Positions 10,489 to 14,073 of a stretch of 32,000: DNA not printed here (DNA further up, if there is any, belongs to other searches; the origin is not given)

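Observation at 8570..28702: The locus is built from two anciently duplicated modules: VirB6-like channel plus ~1,100-aa anchored surface protein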

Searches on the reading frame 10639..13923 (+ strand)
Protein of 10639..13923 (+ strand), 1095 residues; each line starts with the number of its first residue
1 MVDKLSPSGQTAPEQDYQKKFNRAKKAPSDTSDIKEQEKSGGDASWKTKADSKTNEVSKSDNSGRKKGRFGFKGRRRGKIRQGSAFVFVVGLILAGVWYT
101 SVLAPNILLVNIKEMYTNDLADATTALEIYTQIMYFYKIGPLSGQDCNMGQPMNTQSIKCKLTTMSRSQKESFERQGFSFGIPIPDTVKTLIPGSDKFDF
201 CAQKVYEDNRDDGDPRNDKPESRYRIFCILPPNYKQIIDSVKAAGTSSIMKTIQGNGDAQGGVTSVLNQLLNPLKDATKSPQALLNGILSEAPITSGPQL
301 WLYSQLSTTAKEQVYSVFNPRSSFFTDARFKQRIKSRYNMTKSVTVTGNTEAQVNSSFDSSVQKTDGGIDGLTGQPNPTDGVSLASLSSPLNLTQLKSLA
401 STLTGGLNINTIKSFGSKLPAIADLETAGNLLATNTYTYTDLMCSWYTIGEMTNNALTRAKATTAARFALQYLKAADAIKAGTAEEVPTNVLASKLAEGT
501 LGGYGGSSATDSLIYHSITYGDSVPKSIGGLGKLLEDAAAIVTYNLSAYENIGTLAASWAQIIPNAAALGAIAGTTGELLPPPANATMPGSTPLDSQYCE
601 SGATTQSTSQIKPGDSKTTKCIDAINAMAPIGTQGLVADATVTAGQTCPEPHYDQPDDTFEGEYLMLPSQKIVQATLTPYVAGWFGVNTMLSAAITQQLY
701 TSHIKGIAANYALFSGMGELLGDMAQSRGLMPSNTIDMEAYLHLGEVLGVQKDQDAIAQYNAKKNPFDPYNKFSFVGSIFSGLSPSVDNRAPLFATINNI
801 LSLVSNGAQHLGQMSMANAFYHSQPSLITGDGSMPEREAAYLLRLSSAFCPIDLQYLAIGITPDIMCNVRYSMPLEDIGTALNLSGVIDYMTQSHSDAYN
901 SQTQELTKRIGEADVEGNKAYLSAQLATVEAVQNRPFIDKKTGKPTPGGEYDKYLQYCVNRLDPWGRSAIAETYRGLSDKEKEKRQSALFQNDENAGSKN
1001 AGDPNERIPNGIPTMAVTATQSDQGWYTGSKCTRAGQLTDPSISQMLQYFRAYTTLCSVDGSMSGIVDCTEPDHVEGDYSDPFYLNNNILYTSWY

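Call 6: search_protein_families(library=pfam, proteins=[window:10639-13923:+], max_evalue=0.1)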
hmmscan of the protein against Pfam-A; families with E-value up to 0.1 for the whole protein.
window:10639-13923:+ (1095 aa): 0 families

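Call 7: search_protein_families(library=ncbifam, proteins=[window:10639-13923:+], max_evalue=0.1)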
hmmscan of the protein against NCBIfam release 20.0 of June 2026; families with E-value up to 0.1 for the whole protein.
window:10639-13923:+ (1095 aa): 0 families

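Call 15: find_homologous_proteins(query=window:10639-13923:+)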
Query window:10639-13923:+ (1095 aa): 119 proteins with E <= 0.001 among 8000 candidates.
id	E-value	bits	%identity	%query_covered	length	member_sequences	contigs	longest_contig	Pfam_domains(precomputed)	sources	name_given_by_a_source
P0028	0.0e+0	2485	100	100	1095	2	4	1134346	-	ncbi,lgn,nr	ncbi:MAG: hypothetical protein H6797_05895 [Candidatus Nomurabacteria bacterium]|nr:MAG: hypothetica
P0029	0.0e+0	1869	75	100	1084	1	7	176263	-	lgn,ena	-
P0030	0.0e+0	1588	66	100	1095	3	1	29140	-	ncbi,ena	-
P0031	0.0e+0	1567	65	100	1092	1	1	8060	-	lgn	-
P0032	0.0e+0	1560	65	100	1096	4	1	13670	-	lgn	-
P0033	0.0e+0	1535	63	100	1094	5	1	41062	-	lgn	-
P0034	0.0e+0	1534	65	100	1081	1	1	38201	-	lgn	-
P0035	0.0e+0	1534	64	100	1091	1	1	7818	-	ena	-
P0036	0.0e+0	1533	64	100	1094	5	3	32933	-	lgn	-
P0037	0.0e+0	1531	64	100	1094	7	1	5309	-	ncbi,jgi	-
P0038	0.0e+0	1527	64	100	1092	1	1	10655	-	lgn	-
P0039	0.0e+0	1527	65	100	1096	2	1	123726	-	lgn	-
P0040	0.0e+0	1519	64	100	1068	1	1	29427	-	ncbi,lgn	ncbi:MAG: hypothetical protein WAW80_05085 [Candidatus Saccharimonadales bacterium]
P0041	0.0e+0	1517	63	100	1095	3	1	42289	-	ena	-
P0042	0.0e+0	1508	63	100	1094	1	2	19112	-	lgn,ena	-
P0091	1.2e-236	806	44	100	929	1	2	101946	-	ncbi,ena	-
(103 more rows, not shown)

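Call 46: search_solved_structures(query=A4, max_evalue=1)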
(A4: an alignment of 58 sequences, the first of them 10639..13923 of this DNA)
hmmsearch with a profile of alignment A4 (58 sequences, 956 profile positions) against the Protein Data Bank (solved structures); distinct sequences matched with E-value up to 1: 5.
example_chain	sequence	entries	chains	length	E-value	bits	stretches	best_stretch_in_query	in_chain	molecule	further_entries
5y6p_Q1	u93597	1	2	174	0.21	13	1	651-710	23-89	ApcF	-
8imk_G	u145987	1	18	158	0.38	12.1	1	666-709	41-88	ApcB1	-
8tzm_A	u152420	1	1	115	0.39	12.1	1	733-781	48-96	Type I site-specific deoxyribonuclease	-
7vea_aR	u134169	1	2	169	0.62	11.4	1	666-710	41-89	Phycobilisome core component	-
7qg6_C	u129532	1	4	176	0.9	10.9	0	785-815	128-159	Regulator of nonsense transcripts 3A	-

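Call 56: search_protein_representatives(alignment_id=A4)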
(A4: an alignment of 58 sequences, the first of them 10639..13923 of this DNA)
Query: 58 sequences, 956 profile positions. Proteins with E-value up to 0.001 (for the whole library): 1279; up to 1e-10: 983; up to 1e-30: 574. The best 150 are listed.
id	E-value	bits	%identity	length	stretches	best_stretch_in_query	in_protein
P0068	0.0e+00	1274.4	-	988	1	1-942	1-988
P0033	0.0e+00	1205.8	-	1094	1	1-942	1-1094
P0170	0.0e+00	1118.5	-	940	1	8-942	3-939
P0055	0.0e+00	1043.5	-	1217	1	6-943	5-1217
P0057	2.1e-298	1009.3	-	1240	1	1-943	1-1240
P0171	2.1e-278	943.0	-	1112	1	9-942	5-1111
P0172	2.5e-260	883.2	-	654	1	278-942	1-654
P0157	3.8e-239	813.1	-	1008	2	4-757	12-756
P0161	3.3e-220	750.4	-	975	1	4-953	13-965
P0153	1.2e-213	728.7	-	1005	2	7-748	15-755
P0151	4.9e-210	716.7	-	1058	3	6-748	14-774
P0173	2.6e-206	704.4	-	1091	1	4-945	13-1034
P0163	3.9e-203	693.9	-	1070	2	6-758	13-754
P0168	5.6e-201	686.8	-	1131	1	6-939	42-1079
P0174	1.7e-198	678.6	-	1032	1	5-954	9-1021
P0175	1.1e-193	662.6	-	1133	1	5-944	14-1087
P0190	2.6e-156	539.0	-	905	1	37-943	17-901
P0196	1.3e-146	506.9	-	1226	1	12-901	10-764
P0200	7.1e-144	497.8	-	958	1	23-941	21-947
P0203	9.2e-143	494.1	-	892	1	31-942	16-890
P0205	3.7e-133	462.3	-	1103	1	4-939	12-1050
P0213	1.3e-123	430.7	-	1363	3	4-746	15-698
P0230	8.5e-115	401.5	-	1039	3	11-428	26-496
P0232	1.1e-113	397.8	-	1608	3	12-749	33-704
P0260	1.3e-101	357.9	-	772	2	4-751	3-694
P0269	2.3e-97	343.8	-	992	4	4-428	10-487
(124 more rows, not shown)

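Call 58: predict_structure(alignment_id=A4)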
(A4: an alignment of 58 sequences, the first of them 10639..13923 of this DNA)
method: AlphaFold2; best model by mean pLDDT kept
length: 1095 residues; sequences in the alignment: 58
mean_pLDDT: 80.4   pTM: 0.83
mean pLDDT of the five models: 80.4, 78.0, 77.9, 75.8, 74.9
residues with pLDDT >= 90: 498; 70-90: 332; 50-70: 142; < 50: 123
segments of 3 or more residues with pLDDT < 50: 1-11, 22-32, 38-85, 784-830
pLDDT, mean of each block of 10 residues (from residue 1): 39 55 44 50 40 38 39 45 53 56 72 82 87 94 94 95 93 89 71 71 90 80 92 76 59 54 60 67 75 88 88 85 84 92 88 95 92 93 90 75 68 75 93 94 97 95 96 88 83 87 76 80 66 82 86 91 96 95 85 93 94 89 96 92 94 83 93 95 93 93 93 94 93 89 82 82 77 70 48 45 44 37 41 62 70 86 90 94 97 96 97 95 96 97 95 96 93 91 87 76 90 92 93 91 93 96 91 67 67 66
secondary structure, 60 per line:
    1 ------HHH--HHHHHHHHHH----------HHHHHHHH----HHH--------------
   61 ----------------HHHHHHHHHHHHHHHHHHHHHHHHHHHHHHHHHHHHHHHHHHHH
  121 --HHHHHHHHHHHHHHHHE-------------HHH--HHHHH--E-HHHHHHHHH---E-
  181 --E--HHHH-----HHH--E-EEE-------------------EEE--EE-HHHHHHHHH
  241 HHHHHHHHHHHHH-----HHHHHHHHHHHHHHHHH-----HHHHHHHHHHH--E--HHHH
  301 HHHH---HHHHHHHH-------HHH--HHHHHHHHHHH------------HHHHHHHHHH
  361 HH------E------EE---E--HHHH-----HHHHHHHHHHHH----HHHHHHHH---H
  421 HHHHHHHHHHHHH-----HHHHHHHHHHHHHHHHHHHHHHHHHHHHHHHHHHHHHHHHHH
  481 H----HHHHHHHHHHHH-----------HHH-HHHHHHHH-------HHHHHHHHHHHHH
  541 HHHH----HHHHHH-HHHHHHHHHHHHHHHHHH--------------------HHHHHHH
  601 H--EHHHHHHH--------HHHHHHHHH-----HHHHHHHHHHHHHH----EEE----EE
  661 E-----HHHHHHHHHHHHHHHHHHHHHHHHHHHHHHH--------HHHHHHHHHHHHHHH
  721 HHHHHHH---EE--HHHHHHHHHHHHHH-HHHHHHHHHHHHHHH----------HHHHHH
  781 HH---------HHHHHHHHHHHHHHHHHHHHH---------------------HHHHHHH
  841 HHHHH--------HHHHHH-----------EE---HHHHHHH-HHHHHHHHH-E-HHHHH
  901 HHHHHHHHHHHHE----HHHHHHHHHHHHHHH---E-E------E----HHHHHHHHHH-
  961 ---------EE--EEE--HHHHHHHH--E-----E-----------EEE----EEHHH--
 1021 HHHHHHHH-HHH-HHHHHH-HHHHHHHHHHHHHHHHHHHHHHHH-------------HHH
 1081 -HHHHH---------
elements in order (helices of 4 or more, strands of 3 or more residues): H12-21 H32-39 H77-120 H123-138 H158-162 H167-175 H186-189 E202-204 E224-226 H232-253 H259-275 H281-291 H297-304 H308-315 H328-338 H351-362 H384-387 H393-404 H409-416 H420-433 H439-481 H486-497 H513-520 H528-544 H549-554 H556-573 H594-601 H605-611 H620-628 H634-647 E652-654 E659-661 H667-697 H706-727 H735-748 H750-764 H775-782 H792-812 H834-845 H854-859 H876-882 H884-892 H896-912 H918-932 H950-959 E974-976 H979-986 E1007-1009 H1021-1028 H1034-1039 H1041-1064 H1082-1086

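Call 62: fold_search(model_id=the predicted structure, library=pdb)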
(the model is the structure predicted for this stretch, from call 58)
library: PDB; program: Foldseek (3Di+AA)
matches with E <= 10: 69; with E <= 0.001: 0
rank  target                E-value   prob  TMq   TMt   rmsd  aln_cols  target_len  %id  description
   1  9g8k_A                3.3e-01  0.04  0.06  0.08  34.8       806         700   10  Structure of K+-dependent Na+-PPase from Thermotoga maritima in complex with Ca2+ and Etidronate (released 2025-06-04)
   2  8xxi                  6.0e-01  0.03  0.06  0.11  26.3       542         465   12  Structure of y+LAT1 bound with Leu (released 2025-01-22)
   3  8uib_T                9.1e-01  0.01  0.05  0.06  35.9       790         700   10  Structure of the human INTS9-INTS11-BRAT1 complex (released 2024-08-21)
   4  8pm6                  1.2e+00  0.03  0.09  0.11  35.9       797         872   11  Human bile salt export pump (BSEP) in complex with inhibitor GBM in nanodiscs (released 2023-11-22)
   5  3s51_A                1.2e+00  0.01  0.06  0.06  36.4       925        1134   10  Structure of FANCI (released 2011-07-27)
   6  5dlq_B                1.3e+00  0.01  0.05  0.05  39.0       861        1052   10  Crystal structure of RanGTP-Exportin 4-eIF5A complex (released 2016-06-22)
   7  7smp_A                1.5e+00  0.02  0.06  0.07  27.9       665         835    9  CryoEM structure of NKCC1 Bu-I (released 2022-09-28)
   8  8r23_A                1.5e+00  0.01  0.05  0.07  37.8       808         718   10  INTS9-INTS11-BRAT1 complex (released 2024-07-31)
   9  3s51_B                1.6e+00  0.02  0.06  0.06  35.6       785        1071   10  Structure of FANCI (released 2011-07-27)
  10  9dnz_A                1.8e+00  0.01  0.06  0.08  29.6       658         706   10  Human ClC-3:TMEM9, TMEM9 Protomer A: Complete, TMEM9 Protomer B: No LD, No CD (released 2025-04-02)
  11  8xyj                  2.2e+00  0.02  0.06  0.11  27.6       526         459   12  Structure of y+LAT1 bound with Lys (released 2025-01-22)
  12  7n6g_1O               2.2e+00  0.02  0.07  0.04  34.5       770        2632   14  C1 of central pair (released 2022-05-18)
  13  7p7m_L                2.2e+00  0.01  0.05  0.08  28.2       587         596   11  Complex I from E. coli, DDM/LMNG-purified, inhibited by Piericidin A, Open state (released 2022-09-21)
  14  9kmj_A                2.4e+00  0.02  0.07  0.12  25.4       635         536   11  Taurine bound hTAUT (released 2025-07-02)
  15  8hez_A                2.6e+00  0.01  0.06  0.10  28.1       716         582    9  Structure of human SGLT2-MAP17 complex with Dapagliflozin (released 2023-11-15)
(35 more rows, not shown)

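Call 67: list_cluster_members(proteins=[P0190, P0203, P0200, P0269, P0230, P0213, P0232, P0260, P0205, P0175])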
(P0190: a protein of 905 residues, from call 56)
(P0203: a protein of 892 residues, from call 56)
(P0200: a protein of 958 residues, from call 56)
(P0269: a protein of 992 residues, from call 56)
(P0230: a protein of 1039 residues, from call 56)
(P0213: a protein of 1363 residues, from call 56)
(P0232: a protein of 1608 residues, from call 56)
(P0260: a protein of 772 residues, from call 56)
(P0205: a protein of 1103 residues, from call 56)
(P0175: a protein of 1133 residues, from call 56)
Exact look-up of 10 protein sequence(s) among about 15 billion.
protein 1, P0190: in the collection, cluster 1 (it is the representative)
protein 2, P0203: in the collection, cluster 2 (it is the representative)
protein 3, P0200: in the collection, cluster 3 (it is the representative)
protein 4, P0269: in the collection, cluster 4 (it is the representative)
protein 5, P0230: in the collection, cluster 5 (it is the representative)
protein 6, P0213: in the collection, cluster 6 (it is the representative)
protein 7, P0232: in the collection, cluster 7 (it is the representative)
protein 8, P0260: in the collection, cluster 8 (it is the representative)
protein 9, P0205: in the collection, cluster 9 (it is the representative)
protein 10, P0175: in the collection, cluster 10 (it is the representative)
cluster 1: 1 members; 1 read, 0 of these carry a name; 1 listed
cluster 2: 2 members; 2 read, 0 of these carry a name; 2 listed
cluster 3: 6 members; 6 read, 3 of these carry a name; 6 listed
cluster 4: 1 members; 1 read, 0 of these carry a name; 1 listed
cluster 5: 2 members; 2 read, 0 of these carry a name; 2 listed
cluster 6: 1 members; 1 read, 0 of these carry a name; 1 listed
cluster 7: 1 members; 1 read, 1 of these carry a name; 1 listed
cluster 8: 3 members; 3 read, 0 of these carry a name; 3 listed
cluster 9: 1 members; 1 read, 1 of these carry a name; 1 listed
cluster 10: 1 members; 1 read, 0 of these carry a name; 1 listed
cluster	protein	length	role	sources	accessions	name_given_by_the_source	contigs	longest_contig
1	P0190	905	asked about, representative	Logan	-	-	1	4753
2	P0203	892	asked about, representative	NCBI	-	-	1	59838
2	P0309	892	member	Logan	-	-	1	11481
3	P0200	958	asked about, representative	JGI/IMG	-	hypothetical protein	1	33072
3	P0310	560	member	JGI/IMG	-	hypothetical protein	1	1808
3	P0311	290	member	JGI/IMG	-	hypothetical protein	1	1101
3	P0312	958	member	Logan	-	-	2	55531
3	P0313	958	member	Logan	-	-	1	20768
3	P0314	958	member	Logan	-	-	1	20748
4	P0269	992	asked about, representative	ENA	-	-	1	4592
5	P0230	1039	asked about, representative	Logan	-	-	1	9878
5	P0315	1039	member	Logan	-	-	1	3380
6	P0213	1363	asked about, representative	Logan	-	-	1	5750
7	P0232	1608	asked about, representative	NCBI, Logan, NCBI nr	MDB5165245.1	MAG: transglycosylase, family [Candidatus Saccharibacteria bacterium] | transglycosylase, family [Candidatus Saccharibacteria bacterium]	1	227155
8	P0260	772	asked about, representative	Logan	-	-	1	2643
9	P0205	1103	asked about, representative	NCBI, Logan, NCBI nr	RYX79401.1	peptidoglycan endopeptidase [bacterium] | MAG: peptidoglycan endopeptidase [bacterium]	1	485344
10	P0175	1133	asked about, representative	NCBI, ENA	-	-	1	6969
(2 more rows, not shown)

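Call 69: search_protein_families(library=pfam, proteins=[P0232, P0213, P0196], max_evalue=0.01)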
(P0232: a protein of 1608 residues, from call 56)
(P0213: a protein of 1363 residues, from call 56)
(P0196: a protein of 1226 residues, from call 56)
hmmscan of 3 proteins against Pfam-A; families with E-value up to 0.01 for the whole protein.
P0232 (1608 aa): 1 family
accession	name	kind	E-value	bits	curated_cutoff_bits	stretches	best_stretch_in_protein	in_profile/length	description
PF03372.29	Exo_endo_phos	-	7.4e-32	111.3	24.5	3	804-1049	1-225/225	Endonuclease/Exonuclease/phosphatase family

P0213 (1363 aa): 2 families
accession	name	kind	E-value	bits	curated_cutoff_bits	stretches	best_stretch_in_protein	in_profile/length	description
PF03372.29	Exo_endo_phos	-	5.5e-15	56.1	24.5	2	1126-1350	31-225/225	Endonuclease/Exonuclease/phosphatase family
PF14529.12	Exo_endo_phos_2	-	0.00026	21.3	27.4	0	1223-1353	6-116/117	Endonuclease-reverse transcriptase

P0196 (1226 aa): 2 families
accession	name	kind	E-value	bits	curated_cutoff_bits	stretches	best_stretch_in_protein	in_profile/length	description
PF01551.29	Peptidase_M23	-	2.3e-13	50.6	28.7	1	1099-1195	2-91/96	Peptidase family M23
PF03372.29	Exo_endo_phos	-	1.1e-11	45.4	24.5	1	788-1050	1-225/225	Endonuclease/Exonuclease/phosphatase family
